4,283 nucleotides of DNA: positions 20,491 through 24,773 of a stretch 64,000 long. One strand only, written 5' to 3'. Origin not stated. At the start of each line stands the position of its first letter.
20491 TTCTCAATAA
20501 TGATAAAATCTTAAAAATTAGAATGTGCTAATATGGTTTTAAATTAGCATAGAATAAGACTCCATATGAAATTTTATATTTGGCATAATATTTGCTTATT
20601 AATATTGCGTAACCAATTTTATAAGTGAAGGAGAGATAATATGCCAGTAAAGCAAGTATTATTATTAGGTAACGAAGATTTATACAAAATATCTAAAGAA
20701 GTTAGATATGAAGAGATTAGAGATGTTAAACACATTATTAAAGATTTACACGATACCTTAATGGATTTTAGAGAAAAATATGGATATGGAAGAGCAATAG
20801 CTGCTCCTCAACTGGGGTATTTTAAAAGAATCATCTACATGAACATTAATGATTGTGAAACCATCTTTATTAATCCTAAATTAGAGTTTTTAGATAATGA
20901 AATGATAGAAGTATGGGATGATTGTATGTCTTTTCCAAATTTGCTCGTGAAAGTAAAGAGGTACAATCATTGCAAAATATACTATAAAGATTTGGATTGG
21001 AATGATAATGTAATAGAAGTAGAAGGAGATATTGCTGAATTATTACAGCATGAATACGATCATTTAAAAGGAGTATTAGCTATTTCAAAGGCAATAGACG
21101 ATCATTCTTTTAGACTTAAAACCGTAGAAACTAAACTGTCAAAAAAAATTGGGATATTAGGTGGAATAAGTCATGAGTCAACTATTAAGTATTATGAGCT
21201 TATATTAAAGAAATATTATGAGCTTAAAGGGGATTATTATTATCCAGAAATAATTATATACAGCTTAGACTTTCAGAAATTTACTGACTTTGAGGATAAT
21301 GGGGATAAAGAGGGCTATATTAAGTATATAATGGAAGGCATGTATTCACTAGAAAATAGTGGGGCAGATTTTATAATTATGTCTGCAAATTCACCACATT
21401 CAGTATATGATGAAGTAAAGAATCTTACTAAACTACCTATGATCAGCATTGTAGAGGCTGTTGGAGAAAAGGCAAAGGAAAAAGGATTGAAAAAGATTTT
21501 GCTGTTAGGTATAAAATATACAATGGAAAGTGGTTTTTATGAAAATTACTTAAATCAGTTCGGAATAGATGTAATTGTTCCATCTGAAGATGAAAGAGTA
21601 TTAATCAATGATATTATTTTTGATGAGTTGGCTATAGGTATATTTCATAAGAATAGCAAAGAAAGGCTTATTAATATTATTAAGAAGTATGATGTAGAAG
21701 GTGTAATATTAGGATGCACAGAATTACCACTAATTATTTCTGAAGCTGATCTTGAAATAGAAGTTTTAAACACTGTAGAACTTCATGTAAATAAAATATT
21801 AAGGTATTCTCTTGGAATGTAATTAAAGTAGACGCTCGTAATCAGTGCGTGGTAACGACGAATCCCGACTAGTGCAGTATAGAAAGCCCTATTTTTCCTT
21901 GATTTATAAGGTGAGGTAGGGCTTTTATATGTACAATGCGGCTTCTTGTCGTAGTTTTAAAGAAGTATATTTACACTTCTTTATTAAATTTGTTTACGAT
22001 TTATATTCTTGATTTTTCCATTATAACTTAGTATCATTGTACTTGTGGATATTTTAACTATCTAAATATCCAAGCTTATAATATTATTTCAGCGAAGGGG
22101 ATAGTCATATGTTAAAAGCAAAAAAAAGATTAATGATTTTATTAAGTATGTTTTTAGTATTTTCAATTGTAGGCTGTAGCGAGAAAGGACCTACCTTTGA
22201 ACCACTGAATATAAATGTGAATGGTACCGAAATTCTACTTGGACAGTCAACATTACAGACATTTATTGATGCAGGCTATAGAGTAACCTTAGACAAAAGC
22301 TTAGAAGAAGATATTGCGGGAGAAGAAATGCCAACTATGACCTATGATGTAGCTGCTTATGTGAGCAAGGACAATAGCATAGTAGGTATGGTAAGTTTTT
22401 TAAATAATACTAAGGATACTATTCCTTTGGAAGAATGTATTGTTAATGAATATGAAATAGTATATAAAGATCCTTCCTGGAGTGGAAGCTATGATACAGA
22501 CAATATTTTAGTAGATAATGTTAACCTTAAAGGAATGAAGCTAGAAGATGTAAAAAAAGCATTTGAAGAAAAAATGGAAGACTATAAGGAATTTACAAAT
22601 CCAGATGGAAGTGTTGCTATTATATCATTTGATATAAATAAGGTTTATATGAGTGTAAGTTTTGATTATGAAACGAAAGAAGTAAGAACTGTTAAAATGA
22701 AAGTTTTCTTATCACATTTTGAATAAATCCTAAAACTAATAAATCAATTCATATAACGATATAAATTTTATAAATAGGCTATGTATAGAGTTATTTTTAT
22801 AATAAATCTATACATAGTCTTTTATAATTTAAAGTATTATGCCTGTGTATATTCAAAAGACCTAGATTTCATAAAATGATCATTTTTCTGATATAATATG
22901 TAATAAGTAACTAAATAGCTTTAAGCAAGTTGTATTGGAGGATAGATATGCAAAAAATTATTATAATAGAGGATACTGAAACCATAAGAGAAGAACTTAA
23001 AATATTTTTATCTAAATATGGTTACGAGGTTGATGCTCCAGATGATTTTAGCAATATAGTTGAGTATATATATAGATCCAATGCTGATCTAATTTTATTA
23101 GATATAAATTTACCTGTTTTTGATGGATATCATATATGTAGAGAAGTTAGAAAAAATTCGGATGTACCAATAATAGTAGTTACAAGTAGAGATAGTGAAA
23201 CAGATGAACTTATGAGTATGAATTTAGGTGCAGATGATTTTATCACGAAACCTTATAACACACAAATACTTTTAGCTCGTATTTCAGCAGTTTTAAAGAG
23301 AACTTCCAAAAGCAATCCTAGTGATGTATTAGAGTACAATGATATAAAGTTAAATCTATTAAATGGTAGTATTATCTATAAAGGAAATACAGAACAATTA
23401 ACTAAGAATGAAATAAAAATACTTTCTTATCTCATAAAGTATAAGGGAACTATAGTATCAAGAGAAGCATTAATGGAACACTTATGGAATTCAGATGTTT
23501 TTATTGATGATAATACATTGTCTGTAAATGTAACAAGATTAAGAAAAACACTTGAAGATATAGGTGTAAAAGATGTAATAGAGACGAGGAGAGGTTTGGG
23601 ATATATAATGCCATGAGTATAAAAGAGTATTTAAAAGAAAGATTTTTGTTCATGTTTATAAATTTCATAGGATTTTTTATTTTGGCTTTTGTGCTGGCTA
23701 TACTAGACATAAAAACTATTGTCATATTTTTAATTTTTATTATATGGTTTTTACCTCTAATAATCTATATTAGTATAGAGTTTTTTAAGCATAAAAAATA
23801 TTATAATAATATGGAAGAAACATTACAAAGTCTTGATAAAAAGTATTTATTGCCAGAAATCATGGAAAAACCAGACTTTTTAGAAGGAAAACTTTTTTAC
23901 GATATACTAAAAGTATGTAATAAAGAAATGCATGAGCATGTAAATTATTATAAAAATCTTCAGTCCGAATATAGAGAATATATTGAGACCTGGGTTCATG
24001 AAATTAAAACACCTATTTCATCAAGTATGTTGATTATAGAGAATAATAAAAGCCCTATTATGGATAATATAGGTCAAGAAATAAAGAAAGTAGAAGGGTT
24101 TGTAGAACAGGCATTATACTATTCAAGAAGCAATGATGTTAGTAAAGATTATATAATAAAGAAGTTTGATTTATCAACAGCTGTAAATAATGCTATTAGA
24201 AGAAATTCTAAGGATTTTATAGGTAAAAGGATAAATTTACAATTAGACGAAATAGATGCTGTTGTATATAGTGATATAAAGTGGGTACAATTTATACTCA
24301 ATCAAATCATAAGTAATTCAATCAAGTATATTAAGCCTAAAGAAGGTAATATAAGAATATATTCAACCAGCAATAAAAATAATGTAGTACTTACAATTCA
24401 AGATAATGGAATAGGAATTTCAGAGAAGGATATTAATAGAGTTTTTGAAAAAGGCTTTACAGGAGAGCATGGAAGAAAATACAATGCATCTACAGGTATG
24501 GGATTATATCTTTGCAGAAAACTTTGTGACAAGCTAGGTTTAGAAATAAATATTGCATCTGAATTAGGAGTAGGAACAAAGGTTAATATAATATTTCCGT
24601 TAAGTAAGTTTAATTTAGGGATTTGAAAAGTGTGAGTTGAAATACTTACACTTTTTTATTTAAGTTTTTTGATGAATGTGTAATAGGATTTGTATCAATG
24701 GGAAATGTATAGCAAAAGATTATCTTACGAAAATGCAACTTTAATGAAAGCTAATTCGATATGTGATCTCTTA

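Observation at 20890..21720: Both halves of the fusion enzyme deviate at catalytic positions: the PDF EGC box reads DDC and the racemase first catalytic Cys is Ala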

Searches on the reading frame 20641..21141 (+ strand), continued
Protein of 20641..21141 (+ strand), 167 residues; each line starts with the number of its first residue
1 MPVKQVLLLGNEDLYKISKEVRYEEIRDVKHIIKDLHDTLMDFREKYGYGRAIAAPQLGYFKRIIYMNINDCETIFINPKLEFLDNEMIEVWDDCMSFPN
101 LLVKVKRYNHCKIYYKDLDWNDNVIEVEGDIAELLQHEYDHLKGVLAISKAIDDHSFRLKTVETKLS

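Call 81: search_protein_families(library=pfam, alignment_id=A5, max_evalue=0.00001)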
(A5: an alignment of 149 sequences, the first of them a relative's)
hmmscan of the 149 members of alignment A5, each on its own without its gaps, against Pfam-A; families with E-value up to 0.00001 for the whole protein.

A. member 1, L013:6015-7751:+ (579 aa): 6 families
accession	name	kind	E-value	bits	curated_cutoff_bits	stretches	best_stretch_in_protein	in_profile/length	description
PF00158.32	Sigma54_activat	-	5.9e-72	241.3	20.2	1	273-440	1-167/168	Sigma-54 interaction domain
PF25601.1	AAA_lid_14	-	9e-24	83.6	27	1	446-526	1-80/87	AAA+ ATPase lid domain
PF14532.12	Sigma54_activ_2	-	2.4e-23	83.3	25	1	274-445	1-138/138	Sigma-54 interaction domain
PF02954.25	HTH_8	-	3.8e-10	39.8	22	1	533-577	1-42/42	Bacterial regulatory protein, Fis family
PF18024.7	HTH_50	-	3.6e-09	36.6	27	1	533-579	7-49/50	Helix-turn-helix domain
PF01078.27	Mg_chelatase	-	2.1e-06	27.7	20.3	0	346-395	86-135/207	Magnesium chelatase, subunit ChlI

B. families by the number of members that match (of 149 scanned): 181 families (the first 25 are shown)
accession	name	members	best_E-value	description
PF00155.27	Aminotran_1_2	7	4.3e-22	Aminotransferase class I and II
PF00583.31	Acetyltransf_1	6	7.1e-13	Acetyltransferase (GNAT) family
PF01053.26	Cys_Met_Meta_PP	4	4.3e-136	Cys/Met metabolism PLP-dependent enzyme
PF13426.13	PAS_9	4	8.9e-34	PAS domain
PF00989.32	PAS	4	8.5e-31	PAS fold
PF00158.32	Sigma54_activat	3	4.7e-73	Sigma-54 interaction domain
PF00795.27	CN_hydrolase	3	1.1e-52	Carbon-nitrogen hydrolase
PF00072.30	Response_reg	3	1.4e-31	Response regulator receiver domain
PF04073.20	tRNA_edit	3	1.2e-29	Aminoacyl-tRNA editing domain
PF25601.1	AAA_lid_14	3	1.4e-26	AAA+ ATPase lid domain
PF14532.12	Sigma54_activ_2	3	1.9e-23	Sigma-54 interaction domain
PF08448.16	PAS_4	3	1.9e-15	PAS fold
PF00392.27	GntR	3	5.4e-12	Bacterial regulatory proteins, gntR family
PF13508.13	Acetyltransf_7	3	4.6e-10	Acetyltransferase (GNAT) domain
PF01041.23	DegT_DnrJ_EryC1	3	1.2e-08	DegT/DnrJ/EryC1/StrS aminotransferase family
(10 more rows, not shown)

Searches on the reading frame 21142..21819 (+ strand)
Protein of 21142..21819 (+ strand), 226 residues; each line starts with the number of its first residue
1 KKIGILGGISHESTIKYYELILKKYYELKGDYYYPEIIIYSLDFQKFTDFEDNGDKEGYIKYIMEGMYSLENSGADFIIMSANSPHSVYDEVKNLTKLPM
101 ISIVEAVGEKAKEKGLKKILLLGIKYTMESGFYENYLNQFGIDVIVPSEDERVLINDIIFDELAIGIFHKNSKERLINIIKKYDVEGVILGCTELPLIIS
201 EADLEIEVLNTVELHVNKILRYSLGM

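Call 6: search_solved_structures(query=window:21142-21819:+, max_evalue=0.001, show_alignments=4)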
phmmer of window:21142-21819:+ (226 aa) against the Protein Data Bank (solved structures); distinct sequences matched with E-value up to 0.001: 22.
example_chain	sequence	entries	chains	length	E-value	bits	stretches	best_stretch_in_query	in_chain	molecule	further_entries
2zsk_A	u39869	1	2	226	7.2e-54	185.9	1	1-221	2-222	226aa long hypothetical aspartate racemase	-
3ojc_A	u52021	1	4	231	1.7e-44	155.3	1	2-224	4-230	Putative aspartate/glutamate racemase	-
5hqt_A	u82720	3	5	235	3.4e-39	138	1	1-224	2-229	aspartate/glutamate racemase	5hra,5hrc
5ell_A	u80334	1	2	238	3.5e-39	137.9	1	1-224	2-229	Asp/Glu_racemase family protein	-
5elm_A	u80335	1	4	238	8.9e-38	133.3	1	1-224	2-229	Asp/Glu_racemase family protein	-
2dx7_A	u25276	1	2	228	4.1e-27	98.5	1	1-214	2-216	aspartate racemase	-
1jfl_A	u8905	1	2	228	1.5e-26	96.7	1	1-214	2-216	ASPARTATE RACEMASE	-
5b19_A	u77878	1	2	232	1.4e-16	64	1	2-214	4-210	Aspartate racemase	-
3s7z_A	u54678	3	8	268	4.5e-13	52.6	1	3-202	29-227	Putative aspartate racemase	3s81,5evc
1iu9_A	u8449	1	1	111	1.2e-11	47.9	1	104-209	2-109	aspartate racemase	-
9lyd_Q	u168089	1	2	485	2.2e-10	43.8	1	103-209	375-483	G-protein coupled receptor 3,Aspartate racemase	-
1b73_A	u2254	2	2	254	2e-08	37.4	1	55-202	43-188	GLUTAMATE RACEMASE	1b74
5xnk_A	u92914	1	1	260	2.5e-08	37.1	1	3-203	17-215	McyF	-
5wxx_A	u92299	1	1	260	3.4e-08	36.7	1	3-203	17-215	McyF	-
5wxy_A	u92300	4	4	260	6.6e-07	32.4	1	3-203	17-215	McyF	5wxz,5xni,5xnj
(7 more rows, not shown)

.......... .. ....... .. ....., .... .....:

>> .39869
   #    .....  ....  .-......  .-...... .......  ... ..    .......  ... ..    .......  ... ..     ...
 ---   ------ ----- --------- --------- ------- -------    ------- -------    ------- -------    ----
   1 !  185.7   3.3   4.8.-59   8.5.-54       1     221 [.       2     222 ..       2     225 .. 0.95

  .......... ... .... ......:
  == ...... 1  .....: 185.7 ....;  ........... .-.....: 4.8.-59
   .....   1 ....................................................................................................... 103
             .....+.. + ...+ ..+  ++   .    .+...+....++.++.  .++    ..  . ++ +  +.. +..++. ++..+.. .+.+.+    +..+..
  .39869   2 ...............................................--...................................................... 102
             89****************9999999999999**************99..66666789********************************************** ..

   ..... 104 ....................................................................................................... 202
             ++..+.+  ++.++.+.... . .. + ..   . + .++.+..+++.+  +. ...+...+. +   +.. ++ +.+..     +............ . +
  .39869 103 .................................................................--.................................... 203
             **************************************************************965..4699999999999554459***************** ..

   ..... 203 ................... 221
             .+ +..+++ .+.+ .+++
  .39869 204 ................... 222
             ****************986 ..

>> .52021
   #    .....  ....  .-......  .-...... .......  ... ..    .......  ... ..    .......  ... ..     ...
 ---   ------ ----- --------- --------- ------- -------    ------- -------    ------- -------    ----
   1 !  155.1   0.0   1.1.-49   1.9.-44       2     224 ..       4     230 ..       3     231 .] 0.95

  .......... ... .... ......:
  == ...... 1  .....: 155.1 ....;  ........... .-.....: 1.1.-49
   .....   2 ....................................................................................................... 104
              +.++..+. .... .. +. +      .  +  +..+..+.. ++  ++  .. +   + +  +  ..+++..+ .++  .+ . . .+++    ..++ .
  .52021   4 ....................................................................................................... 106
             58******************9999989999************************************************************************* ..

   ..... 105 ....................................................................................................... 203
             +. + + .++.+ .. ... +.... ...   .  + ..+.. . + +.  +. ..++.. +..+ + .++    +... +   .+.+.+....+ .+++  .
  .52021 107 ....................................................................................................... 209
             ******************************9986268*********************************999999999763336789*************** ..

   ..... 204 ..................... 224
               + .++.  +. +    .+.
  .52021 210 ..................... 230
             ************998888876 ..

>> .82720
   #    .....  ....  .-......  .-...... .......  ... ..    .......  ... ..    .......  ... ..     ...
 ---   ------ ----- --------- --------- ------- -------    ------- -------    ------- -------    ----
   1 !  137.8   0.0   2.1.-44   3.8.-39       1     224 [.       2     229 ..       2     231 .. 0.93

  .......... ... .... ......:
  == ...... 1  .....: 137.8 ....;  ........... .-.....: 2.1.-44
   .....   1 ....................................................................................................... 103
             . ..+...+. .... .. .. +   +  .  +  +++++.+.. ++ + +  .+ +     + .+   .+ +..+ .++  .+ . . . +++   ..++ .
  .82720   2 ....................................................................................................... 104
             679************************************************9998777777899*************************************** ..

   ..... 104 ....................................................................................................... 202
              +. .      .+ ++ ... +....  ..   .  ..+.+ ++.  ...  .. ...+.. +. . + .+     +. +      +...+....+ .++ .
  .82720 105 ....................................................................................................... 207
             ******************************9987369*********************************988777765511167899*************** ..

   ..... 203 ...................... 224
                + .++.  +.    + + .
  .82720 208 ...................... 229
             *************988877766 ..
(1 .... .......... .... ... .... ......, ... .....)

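Call 48: find_related_loci(query=A4, collection=metagenome_contigs, flank=8000)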
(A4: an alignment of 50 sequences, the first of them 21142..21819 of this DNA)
Query A4 (226 aa) in metagenome_contigs; peptide patterns used: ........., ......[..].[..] (x = any residue, [..] = any of these).
600 stretches matched a pattern (row limit reached: there are more); 569 encode a relative of the query (tblastn E <= 1e-3); the best 80 are kept; 80 distinct loci.
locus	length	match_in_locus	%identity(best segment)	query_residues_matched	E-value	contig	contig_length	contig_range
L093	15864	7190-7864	60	1-225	1e-87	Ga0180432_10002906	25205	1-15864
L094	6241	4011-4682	57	2-225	2e-87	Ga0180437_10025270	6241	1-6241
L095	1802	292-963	55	1-224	3e-90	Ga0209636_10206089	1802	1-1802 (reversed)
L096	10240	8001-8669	56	1-224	3e-82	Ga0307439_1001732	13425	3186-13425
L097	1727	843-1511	55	2-224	1e-86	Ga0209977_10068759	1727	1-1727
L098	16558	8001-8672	55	1-224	4e-82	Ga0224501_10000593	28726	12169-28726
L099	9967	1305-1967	55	2-222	2e-81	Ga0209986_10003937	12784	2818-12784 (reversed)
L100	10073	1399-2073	55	2-226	4e-81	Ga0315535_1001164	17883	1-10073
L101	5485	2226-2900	52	2-226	3e-80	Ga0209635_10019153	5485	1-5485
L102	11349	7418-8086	57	1-224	7e-80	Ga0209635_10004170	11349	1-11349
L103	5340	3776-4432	55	2-220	5e-80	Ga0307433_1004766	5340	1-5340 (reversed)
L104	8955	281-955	56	2-226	5e-79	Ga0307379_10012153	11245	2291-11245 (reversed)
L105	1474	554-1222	58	1-224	4e-83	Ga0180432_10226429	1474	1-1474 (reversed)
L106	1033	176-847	56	1-224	1e-84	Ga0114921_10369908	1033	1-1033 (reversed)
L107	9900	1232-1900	57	1-224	3e-78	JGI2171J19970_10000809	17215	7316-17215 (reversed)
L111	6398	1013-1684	55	1-224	2e-75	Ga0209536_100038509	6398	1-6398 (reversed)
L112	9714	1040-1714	48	1-225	4e-75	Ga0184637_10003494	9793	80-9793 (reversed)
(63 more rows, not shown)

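Call 66: search_protein_families(library=pfam, proteins=[L096:6698-7957:+, L111:1802-4084:+, L096:5223-6029:-, L112:3222-4946:+], max_evalue=0.01)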
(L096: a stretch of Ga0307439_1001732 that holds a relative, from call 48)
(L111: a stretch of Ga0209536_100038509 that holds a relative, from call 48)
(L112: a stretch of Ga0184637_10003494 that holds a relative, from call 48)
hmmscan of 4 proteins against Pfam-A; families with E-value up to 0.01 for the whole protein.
L096:6698-7957:+ (419 aa): 26 families (the best 25 are shown)
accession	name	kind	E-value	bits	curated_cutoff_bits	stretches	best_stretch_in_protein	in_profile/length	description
PF02183.23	HALZ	-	8.9e-08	32.6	28.1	1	40-72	8-40/43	Homeobox associated leucine zipper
PF03938.19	OmpH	-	0.00017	22.2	32.4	1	22-104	4-83/141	Outer membrane protein (OmpH-like)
PF17675.6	APG6_N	-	0.00019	22.3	45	1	31-111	47-127/132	Apg6 coiled-coil region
PF06810.17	Phage_scaffold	-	0.0002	21.8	35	1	34-110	15-87/170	Phage capsid assembly scaffolding protein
PF18035.6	Bap31_Bap29_C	-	0.00038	20.9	30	0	71-111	14-40/52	Bap31/Bap29 cytoplasmic coiled-coil domain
PF07200.18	Mod_r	-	0.0006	20.3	30.1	1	35-110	18-92/146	Modifier of rudimentary (Mod(r)) protein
PF14197.11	Cep57_CLD_2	-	0.00069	20.1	27.1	1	31-91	4-61/67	Centrosome localisation domain of PPC89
PF17078.10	SHE3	-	0.00087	19.5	30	1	39-115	68-144/228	SWI5-dependent HO expression protein 3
PF12325.13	TMF_TATA_bd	-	0.0009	19.8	29.1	1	38-107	13-85/115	TATA element modulatory factor 1 TATA binding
PF25014.1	NET2A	-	0.0009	19.6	33.1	1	30-97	132-199/235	NET2A-like domain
PF10473.14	CENP-F_leu_zip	-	0.0024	18.4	34.5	1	31-98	53-116/140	Leucine-rich repeats of kinetochore protein Cenp-F/LEK1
PF24423.1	OVT1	-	0.0029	18.4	30.9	1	46-105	3-62/100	Major antigen, helical domain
PF06103.16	DUF948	-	0.0031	18.1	37.2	0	11-99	1-88/89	Bacterial protein of unknown function (DUF948)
PF13851.11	GAS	-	0.0033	17.3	32.3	0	33-92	81-140/200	Growth-arrest specific micro-tubule binding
PF06005.17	ZapB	-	0.0038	18.1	31.5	0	32-76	6-57/71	Cell division protein ZapB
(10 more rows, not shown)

L111:1802-4084:+ (760 aa): 2 families
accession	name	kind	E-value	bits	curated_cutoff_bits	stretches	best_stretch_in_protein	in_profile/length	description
PF07690.21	MFS_1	-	9.4e-39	133.7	33.4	1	25-329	2-291/347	Major Facilitator Superfamily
PF03137.26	OATP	-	0.0024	16.7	25.8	1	106-166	132-192/545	Organic Anion Transporter Polypeptide (OATP) family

L096:5223-6029:- (268 aa): 1 family
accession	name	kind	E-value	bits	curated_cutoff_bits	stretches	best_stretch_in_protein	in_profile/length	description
PF02567.21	PhzC-PhzF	-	3.4e-63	214.2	27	1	9-264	1-281/281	Phenazine biosynthesis-like protein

L112:3222-4946:+ (574 aa): 3 families
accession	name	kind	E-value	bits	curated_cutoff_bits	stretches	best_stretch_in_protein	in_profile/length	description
PF01546.33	Peptidase_M20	-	6.9e-22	78.8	24.6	1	209-568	1-204/206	Peptidase family M20/M25/M40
PF07687.19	M20_dimer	-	4.2e-14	52.8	21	1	322-473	2-104/107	Peptidase dimerisation domain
PF04389.22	Peptidase_M28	-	0.00027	21.2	21.3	1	205-319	12-104/193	Peptidase family M28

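Call 91: search_protein_families(library=ncbifam, proteins=[L093:6645-7154:+], max_evalue=0.00001)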
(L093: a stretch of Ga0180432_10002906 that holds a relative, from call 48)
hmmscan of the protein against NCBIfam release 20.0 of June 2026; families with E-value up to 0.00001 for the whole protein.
L093:6645-7154:+ (170 aa): 6 families
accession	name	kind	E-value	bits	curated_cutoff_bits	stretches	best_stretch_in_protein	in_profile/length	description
TIGR00079.1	pept_deformyl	equivalog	1.1e-29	103.1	103.95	1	4-166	2-160/161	peptide deformylase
NF001159.1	PRK00150.1-3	subfamily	2.8e-29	101.8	125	1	3-164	2-161/167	peptide deformylase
NF009484.0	PRK12846.1-5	equivalog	2.4e-25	89.2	190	1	1-167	1-161/165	peptide deformylase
NF006670.0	PRK09218.1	equivalog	2.4e-22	79.4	162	1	13-148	11-135/136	peptide deformylase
NF011189.0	PRK14595.1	equivalog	1.5e-21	76.8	232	1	1-155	1-148/162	peptide deformylase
NF009483.0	PRK12846.1-4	equivalog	5e-12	45.8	267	1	1-154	1-157/193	peptide deformylase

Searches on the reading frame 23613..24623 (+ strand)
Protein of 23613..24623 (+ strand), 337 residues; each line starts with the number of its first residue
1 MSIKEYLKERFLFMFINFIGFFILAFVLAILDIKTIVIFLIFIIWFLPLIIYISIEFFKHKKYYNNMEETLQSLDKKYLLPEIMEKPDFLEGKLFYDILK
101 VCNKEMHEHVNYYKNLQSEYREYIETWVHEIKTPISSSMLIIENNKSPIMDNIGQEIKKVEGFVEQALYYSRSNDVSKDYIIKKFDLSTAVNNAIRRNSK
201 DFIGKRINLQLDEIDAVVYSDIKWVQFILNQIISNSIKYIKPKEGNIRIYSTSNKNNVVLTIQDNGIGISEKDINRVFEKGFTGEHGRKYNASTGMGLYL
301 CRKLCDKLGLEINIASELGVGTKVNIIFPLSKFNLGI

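Call 12: search_protein_families(library=pfam, proteins=[window:23613-24623:+], max_evalue=0.001)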
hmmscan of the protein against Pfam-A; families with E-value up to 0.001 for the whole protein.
window:23613-24623:+ (337 aa): 3 families
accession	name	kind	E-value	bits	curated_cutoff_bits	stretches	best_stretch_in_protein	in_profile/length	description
PF02518.31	HATPase_c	-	5e-22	78.9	26.4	1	221-331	2-110/111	Histidine kinase-, DNA gyrase B-, and HSP90-like ATPase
PF13589.12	HATPase_c_3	-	7.4e-05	23.2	25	1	229-299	7-78/137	Histidine kinase-, DNA gyrase B-, and HSP90-like ATPase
PF13581.12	HATPase_c_2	-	9.1e-05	22.9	27.4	1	224-312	31-114/127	Histidine kinase-like ATPase domain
